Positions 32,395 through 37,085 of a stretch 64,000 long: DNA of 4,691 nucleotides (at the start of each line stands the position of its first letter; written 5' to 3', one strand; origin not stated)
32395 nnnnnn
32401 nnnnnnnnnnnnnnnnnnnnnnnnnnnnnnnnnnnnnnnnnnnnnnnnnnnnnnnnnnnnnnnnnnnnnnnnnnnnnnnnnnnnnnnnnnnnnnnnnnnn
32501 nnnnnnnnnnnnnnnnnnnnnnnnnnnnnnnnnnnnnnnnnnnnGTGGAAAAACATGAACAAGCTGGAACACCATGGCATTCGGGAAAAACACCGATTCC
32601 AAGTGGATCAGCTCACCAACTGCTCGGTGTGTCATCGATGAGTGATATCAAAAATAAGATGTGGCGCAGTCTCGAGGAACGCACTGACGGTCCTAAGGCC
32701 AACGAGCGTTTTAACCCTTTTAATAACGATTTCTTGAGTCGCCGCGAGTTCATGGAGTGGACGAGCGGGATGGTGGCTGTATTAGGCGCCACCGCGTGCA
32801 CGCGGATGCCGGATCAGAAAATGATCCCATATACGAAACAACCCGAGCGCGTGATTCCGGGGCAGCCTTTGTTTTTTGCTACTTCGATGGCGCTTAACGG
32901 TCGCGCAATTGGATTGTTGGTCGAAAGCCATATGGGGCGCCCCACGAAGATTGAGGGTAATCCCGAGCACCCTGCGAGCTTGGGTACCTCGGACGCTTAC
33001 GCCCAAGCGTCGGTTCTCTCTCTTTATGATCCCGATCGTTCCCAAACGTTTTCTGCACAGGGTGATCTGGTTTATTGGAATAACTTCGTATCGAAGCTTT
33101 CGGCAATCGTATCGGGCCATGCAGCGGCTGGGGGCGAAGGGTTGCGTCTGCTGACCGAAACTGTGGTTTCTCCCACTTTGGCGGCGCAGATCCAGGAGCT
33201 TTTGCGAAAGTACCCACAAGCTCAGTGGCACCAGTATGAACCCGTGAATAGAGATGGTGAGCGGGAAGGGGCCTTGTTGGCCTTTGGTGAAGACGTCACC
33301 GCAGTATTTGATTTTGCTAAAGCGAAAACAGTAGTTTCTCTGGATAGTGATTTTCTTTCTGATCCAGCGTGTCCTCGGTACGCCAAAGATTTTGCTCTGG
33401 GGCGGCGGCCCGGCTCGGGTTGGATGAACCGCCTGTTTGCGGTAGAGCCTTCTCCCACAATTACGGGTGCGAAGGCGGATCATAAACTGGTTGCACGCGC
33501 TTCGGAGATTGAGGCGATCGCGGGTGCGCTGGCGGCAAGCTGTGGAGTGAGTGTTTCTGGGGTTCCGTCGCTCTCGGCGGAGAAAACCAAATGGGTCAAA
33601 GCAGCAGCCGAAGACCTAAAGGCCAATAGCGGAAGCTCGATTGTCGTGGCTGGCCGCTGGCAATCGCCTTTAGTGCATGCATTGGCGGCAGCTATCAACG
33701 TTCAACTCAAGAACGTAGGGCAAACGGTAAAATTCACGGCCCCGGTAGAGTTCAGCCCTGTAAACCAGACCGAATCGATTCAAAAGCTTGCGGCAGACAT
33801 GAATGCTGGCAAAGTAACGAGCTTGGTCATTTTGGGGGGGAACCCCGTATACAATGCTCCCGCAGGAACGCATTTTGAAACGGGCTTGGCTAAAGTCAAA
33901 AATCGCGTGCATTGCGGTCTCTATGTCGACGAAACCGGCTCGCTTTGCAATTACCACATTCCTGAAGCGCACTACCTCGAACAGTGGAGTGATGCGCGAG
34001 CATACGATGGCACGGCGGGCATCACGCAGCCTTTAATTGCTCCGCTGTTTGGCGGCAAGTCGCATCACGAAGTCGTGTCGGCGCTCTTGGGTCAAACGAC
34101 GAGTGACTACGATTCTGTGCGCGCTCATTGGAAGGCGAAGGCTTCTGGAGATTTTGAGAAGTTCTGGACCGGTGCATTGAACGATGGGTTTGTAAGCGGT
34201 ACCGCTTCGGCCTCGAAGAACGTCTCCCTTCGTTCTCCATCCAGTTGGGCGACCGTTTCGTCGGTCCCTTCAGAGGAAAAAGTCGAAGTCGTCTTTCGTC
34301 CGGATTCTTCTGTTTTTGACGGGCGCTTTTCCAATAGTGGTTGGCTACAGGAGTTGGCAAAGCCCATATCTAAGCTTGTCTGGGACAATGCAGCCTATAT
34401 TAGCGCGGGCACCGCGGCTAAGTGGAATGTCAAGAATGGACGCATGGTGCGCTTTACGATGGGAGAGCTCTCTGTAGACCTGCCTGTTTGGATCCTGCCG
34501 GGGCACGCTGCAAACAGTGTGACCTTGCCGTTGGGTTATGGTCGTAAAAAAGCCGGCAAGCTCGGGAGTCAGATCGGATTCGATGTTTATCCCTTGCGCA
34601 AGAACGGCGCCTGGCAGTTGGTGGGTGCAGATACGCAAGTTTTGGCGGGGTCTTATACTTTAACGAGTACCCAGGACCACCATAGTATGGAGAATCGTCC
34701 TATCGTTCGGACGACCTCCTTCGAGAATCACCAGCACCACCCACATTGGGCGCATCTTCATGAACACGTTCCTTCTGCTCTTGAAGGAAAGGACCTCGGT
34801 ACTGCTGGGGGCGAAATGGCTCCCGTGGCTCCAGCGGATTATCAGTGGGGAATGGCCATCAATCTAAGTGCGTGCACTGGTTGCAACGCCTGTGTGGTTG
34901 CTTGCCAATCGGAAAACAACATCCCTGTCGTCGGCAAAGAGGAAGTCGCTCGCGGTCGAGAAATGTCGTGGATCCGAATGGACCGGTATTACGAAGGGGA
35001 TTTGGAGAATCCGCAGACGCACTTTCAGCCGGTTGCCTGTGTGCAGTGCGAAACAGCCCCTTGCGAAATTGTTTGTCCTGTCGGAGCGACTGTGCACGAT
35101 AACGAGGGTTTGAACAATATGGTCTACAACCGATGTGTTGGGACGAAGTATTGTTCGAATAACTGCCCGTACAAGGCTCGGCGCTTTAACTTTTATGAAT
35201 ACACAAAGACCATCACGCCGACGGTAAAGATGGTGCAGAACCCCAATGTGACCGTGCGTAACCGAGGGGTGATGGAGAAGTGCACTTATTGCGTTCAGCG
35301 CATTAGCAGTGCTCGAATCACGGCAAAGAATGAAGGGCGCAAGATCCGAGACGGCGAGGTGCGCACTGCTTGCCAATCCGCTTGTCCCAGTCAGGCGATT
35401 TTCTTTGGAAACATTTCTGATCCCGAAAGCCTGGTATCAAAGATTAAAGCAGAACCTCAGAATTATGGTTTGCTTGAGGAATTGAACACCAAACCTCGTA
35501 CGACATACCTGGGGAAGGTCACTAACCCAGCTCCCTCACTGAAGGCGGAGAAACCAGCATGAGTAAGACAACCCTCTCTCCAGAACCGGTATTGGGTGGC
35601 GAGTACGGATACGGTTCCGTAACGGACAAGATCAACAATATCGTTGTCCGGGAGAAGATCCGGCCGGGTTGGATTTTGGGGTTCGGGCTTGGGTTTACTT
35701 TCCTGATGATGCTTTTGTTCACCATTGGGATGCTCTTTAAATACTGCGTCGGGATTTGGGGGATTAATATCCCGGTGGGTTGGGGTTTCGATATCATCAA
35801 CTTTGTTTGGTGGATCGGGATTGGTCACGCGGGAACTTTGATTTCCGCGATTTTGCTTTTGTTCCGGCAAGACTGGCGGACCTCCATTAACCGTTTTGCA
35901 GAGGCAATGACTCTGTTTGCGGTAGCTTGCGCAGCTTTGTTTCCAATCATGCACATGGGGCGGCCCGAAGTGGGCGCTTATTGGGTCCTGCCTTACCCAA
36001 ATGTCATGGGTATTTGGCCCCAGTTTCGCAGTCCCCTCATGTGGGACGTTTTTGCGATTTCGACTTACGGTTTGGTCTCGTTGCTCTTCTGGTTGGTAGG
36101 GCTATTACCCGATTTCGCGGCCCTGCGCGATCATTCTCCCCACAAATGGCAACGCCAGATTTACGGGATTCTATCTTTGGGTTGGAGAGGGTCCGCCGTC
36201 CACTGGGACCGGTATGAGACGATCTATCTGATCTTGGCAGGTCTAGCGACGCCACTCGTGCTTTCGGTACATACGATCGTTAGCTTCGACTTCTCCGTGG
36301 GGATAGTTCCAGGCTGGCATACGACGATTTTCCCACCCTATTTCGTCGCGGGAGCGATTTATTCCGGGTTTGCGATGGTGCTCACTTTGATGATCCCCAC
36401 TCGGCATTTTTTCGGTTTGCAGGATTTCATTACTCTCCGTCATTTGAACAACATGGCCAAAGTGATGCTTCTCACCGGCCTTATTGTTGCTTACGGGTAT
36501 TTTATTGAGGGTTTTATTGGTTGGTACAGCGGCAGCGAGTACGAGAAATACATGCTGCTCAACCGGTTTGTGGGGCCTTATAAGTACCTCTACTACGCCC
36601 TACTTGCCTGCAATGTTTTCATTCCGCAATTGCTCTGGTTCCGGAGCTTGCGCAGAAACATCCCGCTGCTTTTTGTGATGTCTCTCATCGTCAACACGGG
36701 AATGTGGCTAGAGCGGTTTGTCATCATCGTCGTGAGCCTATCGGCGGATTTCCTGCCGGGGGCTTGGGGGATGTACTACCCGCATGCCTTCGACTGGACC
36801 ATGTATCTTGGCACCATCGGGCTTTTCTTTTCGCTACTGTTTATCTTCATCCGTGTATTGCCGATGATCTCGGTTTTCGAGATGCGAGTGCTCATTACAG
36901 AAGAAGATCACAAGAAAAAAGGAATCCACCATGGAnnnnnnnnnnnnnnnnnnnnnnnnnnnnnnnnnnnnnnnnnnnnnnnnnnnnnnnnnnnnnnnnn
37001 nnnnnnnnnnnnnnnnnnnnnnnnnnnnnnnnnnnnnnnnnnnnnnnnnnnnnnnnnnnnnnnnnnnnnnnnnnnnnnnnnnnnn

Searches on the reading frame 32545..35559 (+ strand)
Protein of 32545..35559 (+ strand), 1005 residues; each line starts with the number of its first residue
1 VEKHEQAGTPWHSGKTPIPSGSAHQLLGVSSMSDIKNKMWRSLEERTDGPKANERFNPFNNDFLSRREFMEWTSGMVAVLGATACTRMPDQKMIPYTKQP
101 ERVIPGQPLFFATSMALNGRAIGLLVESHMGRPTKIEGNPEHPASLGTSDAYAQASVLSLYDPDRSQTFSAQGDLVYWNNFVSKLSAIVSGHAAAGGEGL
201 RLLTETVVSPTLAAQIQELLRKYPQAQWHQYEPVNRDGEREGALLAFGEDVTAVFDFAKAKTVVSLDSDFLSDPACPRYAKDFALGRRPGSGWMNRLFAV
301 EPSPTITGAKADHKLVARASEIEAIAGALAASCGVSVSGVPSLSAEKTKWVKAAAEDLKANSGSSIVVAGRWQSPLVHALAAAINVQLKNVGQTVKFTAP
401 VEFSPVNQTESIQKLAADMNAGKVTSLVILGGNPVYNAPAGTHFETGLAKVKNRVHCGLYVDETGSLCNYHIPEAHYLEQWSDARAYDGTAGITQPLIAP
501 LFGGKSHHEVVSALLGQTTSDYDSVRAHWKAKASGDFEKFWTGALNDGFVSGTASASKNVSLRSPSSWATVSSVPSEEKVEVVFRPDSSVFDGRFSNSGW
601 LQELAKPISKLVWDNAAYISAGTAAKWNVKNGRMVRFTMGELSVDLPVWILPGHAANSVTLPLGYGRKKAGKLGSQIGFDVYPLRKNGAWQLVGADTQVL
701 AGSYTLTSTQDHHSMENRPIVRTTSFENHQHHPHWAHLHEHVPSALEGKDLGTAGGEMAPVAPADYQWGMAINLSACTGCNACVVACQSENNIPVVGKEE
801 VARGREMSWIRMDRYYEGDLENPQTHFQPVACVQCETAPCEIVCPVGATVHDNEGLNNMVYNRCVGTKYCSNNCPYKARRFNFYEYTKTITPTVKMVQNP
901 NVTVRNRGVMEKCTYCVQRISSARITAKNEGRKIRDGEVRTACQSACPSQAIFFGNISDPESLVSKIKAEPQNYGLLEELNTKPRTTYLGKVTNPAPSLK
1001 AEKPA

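Call 39: search_protein_families(library=ncbifam, proteins=[window:32545-35559:+], max_evalue=0.00001)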
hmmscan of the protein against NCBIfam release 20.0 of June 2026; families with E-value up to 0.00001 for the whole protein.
window:32545-35559:+ (1005 aa): 19 families
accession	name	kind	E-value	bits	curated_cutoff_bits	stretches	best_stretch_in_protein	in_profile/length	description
NF041782.1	mnquin_red_QrcC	equivalog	4.3e-58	196.8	400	1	768-991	1-227/239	menaquinone reductase iron-sulfur cluster-binding subunit QrcC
NF045797.1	DsrO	equivalog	6e-38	130.6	200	1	762-989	38-234/235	sulfate reduction electron transfer complex DsrMKJOP subunit DsrO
NF041715.1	arsenate_red_ArrB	equivalog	2.9e-23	82.6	450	1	767-989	2-225/233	arsenate respiratory reductase iron-sulfur subunit ArrB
TIGR03149.1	cyt_nit_nrfC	equivalog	5.7e-23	81.4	377.6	1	767-883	38-146/225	cytochrome c nitrite reductase Fe-S protein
NF011569.0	PRK14993.1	equivalog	3.9e-18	65.8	416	1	767-990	43-223/244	tetrathionate reductase subunit TtrB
NF041783.2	mnquin_red_QrcB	equivalog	6.2e-18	64.3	440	1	347-671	312-658/695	menaquinone reductase molybdopterin-binding-like subunit QrcB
TIGR02951.1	DMSO_dmsB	equivalog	1e-17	64.7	214.1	1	767-882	1-115/161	DMSO/selenate family reductase complex B subunit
NF038355.1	FDH3_beta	equivalog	3.1e-15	56.7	240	1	774-958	9-165/180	formate dehydrogenase FDH3 subunit beta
NF008134.0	PRK10882.1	equivalog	1.8e-12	47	263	1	764-990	35-242/329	hydrogenase 2 operon protein HybA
TIGR01582.1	FDH-beta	equivalog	6.7e-10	38.5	334.7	1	770-884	24-146/283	formate dehydrogenase subunit beta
NF045715.1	sulf_resp_HmcB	equivalog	1.7e-09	37.3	420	1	772-974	41-216/307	sulfate respiration complex iron-sulfur protein HmcB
NF009408.0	PRK12769.1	equivalog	1.2e-08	33.5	1003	1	773-885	8-108/659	formate-dependent uric acid utilization protein AegA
NF042979.1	EthbenzDh_ebdB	equivalog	1.3e-08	34.1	740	0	817-887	138-209/354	ethylbenzene dehydrogenase subunit beta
NF007658.0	PRK10330.1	equivalog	1.4e-08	34.5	260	1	830-919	56-137/181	electron transport protein HydN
TIGR03478.1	DMSO_red_II_bet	subfamily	2.5e-08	33.2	480.7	1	817-994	116-258/321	DMSO reductase family type II enzyme, iron-sulfur subunit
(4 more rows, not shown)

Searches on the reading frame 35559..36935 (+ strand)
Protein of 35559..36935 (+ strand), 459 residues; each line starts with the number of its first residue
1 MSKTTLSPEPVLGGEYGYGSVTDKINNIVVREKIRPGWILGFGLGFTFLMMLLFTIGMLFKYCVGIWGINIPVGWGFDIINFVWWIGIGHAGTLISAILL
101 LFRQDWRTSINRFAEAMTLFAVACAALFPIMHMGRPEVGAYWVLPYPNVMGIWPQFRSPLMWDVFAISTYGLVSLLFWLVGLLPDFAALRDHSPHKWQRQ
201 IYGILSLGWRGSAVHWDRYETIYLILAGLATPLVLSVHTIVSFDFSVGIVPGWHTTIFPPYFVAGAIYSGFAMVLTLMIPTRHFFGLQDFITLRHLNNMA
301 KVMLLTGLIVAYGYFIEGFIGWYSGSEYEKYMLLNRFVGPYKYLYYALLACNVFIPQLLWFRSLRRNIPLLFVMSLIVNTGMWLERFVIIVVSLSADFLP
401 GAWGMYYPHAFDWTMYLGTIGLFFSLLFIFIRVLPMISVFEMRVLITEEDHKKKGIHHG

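Call 39: search_protein_families(library=ncbifam, proteins=[window:35559-36935:+], max_evalue=0.00001)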
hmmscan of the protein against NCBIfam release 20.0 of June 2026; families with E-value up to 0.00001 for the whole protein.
window:35559-36935:+ (459 aa): 1 family
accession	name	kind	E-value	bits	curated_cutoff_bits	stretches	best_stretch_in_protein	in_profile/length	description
NF045798.1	DsrP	equivalog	1.1e-08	35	350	0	59-176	33-138/346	sulfate reduction electron transfer complex DsrMKJOP subunit DsrP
